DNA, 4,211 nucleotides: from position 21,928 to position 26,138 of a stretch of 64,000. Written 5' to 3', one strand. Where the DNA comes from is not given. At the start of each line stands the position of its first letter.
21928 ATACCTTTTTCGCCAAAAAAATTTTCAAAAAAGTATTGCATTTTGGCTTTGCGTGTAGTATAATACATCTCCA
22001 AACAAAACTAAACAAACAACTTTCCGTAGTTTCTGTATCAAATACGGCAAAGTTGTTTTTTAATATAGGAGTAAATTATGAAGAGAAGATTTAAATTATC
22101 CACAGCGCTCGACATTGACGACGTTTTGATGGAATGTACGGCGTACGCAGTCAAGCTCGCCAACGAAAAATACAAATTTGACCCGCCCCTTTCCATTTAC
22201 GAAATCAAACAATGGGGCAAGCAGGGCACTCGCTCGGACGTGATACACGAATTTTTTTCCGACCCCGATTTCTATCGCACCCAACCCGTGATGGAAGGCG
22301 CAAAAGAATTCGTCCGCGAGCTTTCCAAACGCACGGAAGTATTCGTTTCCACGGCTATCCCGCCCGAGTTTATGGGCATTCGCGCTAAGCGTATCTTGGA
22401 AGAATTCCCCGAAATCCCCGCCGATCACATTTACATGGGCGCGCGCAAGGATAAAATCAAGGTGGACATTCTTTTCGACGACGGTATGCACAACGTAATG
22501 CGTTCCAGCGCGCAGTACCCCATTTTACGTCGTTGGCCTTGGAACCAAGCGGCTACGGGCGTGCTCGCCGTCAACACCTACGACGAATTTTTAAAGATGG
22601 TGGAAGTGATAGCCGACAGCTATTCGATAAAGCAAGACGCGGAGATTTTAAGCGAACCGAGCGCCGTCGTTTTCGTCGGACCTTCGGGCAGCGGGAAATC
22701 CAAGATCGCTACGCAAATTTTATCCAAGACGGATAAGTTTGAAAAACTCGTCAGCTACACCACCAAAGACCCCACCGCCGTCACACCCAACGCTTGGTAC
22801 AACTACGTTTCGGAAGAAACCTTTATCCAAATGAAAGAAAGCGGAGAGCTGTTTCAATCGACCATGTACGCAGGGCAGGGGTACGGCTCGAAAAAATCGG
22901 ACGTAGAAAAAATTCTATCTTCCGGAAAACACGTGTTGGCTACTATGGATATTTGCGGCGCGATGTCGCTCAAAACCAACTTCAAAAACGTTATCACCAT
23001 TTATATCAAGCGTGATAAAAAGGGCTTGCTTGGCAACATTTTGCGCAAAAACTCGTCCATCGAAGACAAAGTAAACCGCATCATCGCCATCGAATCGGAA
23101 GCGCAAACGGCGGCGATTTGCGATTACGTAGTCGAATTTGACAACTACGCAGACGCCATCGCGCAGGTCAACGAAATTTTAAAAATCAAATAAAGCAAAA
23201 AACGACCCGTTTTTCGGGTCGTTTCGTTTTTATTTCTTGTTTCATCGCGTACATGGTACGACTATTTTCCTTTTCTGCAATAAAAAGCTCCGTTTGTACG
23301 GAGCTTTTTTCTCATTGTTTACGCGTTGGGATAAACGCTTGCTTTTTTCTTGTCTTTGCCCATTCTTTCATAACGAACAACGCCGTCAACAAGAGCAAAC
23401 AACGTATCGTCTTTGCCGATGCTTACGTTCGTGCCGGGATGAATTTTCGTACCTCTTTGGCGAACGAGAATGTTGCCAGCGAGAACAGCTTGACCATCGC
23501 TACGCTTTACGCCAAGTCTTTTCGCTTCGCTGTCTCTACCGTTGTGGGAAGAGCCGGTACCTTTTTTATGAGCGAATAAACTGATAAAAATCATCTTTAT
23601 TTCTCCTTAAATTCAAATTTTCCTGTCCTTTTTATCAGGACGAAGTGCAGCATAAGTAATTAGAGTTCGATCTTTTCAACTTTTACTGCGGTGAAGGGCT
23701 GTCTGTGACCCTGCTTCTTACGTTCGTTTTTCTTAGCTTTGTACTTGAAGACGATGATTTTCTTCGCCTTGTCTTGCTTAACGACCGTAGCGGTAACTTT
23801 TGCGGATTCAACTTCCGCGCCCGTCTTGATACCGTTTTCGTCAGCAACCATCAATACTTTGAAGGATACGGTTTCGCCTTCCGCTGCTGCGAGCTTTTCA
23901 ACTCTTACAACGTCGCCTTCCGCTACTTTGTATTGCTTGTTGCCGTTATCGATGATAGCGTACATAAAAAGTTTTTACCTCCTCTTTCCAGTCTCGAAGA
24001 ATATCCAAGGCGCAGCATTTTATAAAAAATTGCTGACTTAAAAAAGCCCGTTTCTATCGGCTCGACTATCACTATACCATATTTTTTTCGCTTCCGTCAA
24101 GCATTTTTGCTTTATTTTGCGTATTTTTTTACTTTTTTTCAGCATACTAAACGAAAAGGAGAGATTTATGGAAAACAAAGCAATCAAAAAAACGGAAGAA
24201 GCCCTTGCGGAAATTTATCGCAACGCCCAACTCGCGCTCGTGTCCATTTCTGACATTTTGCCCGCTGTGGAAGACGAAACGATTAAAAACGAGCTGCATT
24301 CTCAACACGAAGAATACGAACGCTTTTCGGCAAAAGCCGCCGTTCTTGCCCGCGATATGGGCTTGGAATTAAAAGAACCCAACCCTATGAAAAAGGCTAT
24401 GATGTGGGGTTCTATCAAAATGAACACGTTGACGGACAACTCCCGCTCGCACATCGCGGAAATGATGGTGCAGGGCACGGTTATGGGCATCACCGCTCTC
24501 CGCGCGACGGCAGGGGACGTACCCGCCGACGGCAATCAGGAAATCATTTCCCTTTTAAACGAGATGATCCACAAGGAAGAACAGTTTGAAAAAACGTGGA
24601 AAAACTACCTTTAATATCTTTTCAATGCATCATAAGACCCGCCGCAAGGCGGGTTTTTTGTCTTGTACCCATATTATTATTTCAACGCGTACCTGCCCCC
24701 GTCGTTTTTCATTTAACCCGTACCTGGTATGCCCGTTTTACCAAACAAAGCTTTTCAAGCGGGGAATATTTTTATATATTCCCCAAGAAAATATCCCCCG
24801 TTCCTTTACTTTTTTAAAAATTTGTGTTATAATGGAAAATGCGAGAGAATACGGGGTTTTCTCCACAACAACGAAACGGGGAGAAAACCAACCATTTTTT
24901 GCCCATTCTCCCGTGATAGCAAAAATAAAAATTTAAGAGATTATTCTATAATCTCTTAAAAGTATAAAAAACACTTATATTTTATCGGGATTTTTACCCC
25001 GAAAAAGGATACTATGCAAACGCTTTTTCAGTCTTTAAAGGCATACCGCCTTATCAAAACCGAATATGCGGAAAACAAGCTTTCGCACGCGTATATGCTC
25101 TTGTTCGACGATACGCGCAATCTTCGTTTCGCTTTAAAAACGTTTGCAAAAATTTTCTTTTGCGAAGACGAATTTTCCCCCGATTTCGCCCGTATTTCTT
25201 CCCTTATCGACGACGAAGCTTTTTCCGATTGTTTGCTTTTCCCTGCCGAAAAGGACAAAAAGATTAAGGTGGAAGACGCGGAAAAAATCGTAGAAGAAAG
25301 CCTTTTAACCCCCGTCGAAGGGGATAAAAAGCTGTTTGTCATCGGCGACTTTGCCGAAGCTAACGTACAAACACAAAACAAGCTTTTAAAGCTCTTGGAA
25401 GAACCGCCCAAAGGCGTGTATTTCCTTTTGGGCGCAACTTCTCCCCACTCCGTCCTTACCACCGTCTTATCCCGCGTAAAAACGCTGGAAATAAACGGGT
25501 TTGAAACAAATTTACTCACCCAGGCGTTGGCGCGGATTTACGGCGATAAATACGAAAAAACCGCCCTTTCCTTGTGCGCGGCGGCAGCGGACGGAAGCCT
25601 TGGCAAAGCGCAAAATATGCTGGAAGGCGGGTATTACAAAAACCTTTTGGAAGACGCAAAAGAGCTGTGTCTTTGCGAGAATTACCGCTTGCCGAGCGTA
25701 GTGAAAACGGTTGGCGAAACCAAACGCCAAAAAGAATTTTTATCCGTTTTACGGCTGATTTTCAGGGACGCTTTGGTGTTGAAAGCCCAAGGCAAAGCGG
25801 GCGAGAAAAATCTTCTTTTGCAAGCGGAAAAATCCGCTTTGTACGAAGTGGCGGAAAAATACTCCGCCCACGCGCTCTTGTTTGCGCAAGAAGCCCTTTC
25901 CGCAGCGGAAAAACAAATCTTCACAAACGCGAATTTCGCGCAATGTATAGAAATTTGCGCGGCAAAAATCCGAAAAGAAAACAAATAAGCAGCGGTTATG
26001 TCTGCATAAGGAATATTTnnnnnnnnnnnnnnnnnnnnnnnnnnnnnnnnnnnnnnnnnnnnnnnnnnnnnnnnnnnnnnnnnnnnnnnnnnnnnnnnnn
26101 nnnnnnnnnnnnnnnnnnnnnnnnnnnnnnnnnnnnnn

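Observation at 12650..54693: All intergenic motif copies sit at 3' ends of transcription units in one fixed polarity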

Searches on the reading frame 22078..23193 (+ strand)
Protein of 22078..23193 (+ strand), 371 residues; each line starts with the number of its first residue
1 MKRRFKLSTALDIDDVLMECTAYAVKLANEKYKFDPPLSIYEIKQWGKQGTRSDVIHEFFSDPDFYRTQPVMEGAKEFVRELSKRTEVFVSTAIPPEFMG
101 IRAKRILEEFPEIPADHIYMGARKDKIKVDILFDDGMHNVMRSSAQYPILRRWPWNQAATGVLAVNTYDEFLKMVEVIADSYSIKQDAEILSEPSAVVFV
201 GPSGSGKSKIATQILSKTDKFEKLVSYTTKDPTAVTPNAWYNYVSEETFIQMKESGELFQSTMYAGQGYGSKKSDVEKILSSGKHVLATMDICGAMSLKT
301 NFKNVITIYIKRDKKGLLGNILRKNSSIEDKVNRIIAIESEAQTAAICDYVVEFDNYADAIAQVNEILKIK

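Call 12: search_protein_families(library=ncbifam, proteins=[window:22078-23193:+])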
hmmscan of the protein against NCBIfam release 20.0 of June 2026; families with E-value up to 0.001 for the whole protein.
window:22078-23193:+ (371 aa): 4 families
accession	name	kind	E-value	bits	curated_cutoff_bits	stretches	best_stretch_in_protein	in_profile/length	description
TIGR03263.1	guanyl_kin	equivalog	3.8e-26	91.8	160.45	1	197-369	4-179/180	guanylate kinase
NF011325.0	PRK14738.1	equivalog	2e-17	63.2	263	1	192-368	11-192/206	guanylate kinase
NF011324.0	PRK14737.1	equivalog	6.6e-15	55.3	318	1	194-368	5-182/187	guanylate kinase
TIGR02322.1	phosphon_PhnN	equivalog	4.9e-06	26.4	156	1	197-368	4-173/179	phosphonate metabolism protein/1,5-bisphosphokinase (PRPP-forming) PhnN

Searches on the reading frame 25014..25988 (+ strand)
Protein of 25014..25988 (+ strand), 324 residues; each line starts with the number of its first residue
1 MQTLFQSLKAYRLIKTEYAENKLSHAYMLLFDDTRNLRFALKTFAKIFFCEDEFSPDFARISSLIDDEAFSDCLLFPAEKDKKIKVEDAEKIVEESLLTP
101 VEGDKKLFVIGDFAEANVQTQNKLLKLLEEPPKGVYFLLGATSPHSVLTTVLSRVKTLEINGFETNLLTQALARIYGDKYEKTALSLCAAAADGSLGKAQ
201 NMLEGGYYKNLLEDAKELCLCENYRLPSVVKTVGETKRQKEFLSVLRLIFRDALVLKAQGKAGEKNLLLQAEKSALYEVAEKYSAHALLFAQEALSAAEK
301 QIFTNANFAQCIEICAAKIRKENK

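Call 12: search_protein_families(library=ncbifam, proteins=[window:25014-25988:+])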
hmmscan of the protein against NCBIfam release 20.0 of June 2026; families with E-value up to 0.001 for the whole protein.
window:25014-25988:+ (324 aa): 57 families (the best 25 are shown)
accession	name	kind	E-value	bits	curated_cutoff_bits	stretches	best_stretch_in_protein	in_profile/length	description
TIGR00678.1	holB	equivalog_domain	6.4e-28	97.6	180.6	1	12-198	2-187/188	DNA polymerase III subunit delta'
NF005972.1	PRK08058.1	equivalog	4.7e-26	91.7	340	1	12-316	15-323/328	DNA polymerase III subunit delta'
NF004047.0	PRK05564.1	equivalog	4.9e-25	88.2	282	1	63-313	52-304/313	DNA polymerase III subunit delta'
NF005677.0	PRK07471.1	equivalog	8.2e-22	77.8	252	1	82-281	119-321/366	DNA polymerase III subunit delta'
TIGR02397.1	dnaX_nterm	equivalog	1.4e-21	77.1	250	1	83-204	96-220/355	DNA polymerase III subunit gamma/tau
NF005926.0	PRK07940.1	equivalog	2.2e-21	76.6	300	1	40-202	53-211/394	DNA polymerase III subunit delta'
NF004046.1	PRK05563.1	equivalog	1.1e-19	70.8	400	1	15-204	28-221/567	DNA polymerase III subunit gamma/tau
NF011510.0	PRK14948.1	equivalog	3.6e-19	69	593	1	86-204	105-226/640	DNA polymerase III subunit gamma/tau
NF005515.0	PRK07132.1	equivalog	1.5e-18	67.3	204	1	10-255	6-241/301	DNA polymerase III subunit delta'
NF004962.0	PRK06305.1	equivalog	9.1e-18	64.7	559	1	86-203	103-223/465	DNA polymerase III subunits gamma and tau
NF004310.0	PRK05707.1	equivalog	2.9e-16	59.8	280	1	74-309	76-309/328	DNA polymerase III subunit delta'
NF006296.0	PRK08485.1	equivalog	1.6e-15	57.5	140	1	79-156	35-106/206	DNA polymerase III subunit delta'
NF011522.0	PRK14961.1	equivalog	4.3e-15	55.4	562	1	22-204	36-222/363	DNA polymerase III subunits gamma and tau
NF011512.0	PRK14950.1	equivalog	5.1e-15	55.6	593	1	85-204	101-223/585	DNA polymerase III subunits gamma and tau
NF005581.0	PRK07276.1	equivalog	7.6e-15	55.2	263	1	14-168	14-168/291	DNA polymerase III subunit delta'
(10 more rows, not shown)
